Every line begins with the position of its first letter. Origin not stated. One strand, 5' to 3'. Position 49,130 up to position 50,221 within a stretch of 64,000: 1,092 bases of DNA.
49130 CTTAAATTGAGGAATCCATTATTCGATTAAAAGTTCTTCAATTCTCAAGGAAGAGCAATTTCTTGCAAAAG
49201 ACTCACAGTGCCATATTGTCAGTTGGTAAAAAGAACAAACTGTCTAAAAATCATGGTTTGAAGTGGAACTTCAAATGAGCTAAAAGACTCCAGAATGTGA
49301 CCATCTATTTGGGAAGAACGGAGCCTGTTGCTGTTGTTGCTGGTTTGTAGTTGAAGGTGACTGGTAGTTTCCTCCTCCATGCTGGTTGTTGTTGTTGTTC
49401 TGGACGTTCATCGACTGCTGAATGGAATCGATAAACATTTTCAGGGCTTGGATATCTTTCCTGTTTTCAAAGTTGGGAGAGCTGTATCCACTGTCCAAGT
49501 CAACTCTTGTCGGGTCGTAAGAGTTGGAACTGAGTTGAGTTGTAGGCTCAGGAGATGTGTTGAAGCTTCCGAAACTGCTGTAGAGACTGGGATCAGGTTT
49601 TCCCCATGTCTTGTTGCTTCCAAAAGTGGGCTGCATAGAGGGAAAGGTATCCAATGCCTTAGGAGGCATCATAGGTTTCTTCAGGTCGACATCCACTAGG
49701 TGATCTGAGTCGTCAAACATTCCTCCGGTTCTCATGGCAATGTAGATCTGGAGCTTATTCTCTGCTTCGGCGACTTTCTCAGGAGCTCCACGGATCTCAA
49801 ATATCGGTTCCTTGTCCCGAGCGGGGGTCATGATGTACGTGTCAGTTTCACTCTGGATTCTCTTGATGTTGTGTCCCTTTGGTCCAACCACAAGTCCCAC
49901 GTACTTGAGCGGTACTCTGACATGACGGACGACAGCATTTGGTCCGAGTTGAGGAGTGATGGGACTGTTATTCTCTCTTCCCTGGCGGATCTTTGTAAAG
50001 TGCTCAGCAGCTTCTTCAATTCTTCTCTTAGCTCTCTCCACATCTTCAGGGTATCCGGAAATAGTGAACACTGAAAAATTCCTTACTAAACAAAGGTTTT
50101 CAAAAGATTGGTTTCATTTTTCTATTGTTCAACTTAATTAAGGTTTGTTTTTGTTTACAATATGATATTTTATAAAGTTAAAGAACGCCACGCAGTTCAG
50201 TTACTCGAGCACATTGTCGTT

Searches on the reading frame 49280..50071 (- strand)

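Call 11: search_protein_families(library=pfam, proteins=[window:49280-50071:-])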
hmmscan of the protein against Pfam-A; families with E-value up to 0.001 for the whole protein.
window:49280-50071:- (263 aa): 4 families
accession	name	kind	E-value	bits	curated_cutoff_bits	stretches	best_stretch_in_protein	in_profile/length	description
PF00013.35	KH_1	-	2.3e-16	59.7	21.5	1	51-108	4-65/66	KH domain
PF24668.1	KH_Vigilin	-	9.3e-11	41.5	27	1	68-107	3-43/50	Vigilin KH domain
PF22675.2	KH-I_KHDC4-BBP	-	0.00015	22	30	1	57-116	7-61/76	KHDC4/BBP-like, KH-domain type I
PF24641.1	KH_DEAH11_2nd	-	0.00048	20.3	27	0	48-108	5-64/75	DEAH11 eukaryotic type KH-domain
